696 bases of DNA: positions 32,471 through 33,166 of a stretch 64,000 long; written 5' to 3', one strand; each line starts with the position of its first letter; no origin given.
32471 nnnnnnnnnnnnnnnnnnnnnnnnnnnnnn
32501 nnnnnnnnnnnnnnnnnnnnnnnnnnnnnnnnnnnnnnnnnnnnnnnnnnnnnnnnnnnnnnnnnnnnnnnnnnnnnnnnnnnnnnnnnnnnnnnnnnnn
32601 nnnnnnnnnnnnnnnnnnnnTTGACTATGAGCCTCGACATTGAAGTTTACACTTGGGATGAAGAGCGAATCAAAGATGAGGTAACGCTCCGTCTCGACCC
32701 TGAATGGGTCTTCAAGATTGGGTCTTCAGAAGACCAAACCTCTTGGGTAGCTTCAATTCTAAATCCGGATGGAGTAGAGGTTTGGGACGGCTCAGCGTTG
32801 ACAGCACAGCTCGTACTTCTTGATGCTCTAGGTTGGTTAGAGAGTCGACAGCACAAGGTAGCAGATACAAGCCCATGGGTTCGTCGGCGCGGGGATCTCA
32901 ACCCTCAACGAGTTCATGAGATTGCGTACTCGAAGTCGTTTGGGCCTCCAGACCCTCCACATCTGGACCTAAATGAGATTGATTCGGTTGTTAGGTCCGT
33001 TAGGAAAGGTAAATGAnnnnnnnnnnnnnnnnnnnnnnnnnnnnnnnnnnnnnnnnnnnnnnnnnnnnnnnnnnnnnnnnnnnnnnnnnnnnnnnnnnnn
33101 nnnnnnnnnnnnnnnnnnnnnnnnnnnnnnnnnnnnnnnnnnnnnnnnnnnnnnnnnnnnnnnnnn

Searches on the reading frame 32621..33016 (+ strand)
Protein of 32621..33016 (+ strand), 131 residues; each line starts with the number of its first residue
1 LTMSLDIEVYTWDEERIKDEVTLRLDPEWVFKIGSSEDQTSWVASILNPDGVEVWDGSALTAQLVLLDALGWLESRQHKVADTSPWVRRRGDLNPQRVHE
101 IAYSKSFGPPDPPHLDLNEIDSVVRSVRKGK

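Call 3: search_protein_families(library=pfam, proteins=[window:32621-33016:+], max_evalue=0.01)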
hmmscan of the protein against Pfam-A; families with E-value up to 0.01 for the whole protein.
window:32621-33016:+ (131 aa): 0 families

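Call 4: search_protein_families(library=ncbifam, proteins=[window:32621-33016:+], max_evalue=0.01)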
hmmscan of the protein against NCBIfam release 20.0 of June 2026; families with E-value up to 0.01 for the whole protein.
window:32621-33016:+ (131 aa): 0 families

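Call 6: search_protein_families(library=phrogs, proteins=[window:32621-33016:+], max_evalue=0.001)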
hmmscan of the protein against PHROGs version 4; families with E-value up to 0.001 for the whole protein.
window:32621-33016:+ (131 aa): 0 families

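Call 67: find_homologous_proteins(query=window:32621-33016:+, max_evalue=0.001)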
Query window:32621-33016:+ (131 aa): 31 proteins with E <= 0.001 among 47 candidates.
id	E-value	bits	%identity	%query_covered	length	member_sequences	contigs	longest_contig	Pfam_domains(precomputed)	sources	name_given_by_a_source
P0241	6.2e-81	287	100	98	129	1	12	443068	-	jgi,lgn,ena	-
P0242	2.2e-67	243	85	98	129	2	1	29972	-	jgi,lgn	jgi:hypothetical protein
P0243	3.0e-64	233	81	98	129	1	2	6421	-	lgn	-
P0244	2.5e-60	221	79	98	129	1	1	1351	-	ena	-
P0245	2.9e-60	220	81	98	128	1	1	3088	-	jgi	jgi:hypothetical protein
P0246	1.5e-57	212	76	97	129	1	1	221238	-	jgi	jgi:hypothetical protein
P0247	2.3e-57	211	73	98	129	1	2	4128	-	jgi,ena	jgi:hypothetical protein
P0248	5.6e-55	203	71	98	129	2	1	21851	-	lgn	-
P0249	8.8e-54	199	70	98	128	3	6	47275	-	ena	-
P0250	3.2e-53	198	71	98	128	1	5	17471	-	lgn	-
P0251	3.4e-53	198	69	98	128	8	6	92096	-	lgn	-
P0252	6.3e-53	197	71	98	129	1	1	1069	-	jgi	jgi:hypothetical protein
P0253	7.0e-53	196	70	98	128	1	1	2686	-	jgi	jgi:hypothetical protein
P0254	1.5e-52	195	70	98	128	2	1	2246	-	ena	-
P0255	2.0e-52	195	69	98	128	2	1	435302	-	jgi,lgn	jgi:hypothetical protein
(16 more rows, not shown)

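Call 80: predict_structure(alignment_id=A3)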
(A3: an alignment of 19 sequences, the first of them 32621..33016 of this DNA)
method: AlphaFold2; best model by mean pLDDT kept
length: 131 residues; sequences in the alignment: 19
mean_pLDDT: 71.4   pTM: 0.49
mean pLDDT of the five models: 71.4, 70.9, 70.6, 70.4, 65.1
residues with pLDDT >= 90: 46; 70-90: 19; 50-70: 38; < 50: 28
segments of 3 or more residues with pLDDT < 50: 1-8, 79-94
pLDDT, mean of each block of 10 residues (from residue 1): 46 84 89 92 94 93 92 73 44 49 53 58 63 46
secondary structure, 60 per line:
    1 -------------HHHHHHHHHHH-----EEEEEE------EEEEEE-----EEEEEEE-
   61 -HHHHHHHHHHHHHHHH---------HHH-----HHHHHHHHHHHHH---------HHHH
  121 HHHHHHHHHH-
elements in order: H14-24 E30-35 E42-47 E53-59 H62-77 H95-107 H117-130

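Call 92: search_protein_families(library=padloc, proteins=[window:32621-33016:+], max_evalue=0.001)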
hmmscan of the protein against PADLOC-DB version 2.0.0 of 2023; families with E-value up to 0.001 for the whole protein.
window:32621-33016:+ (131 aa): 0 families
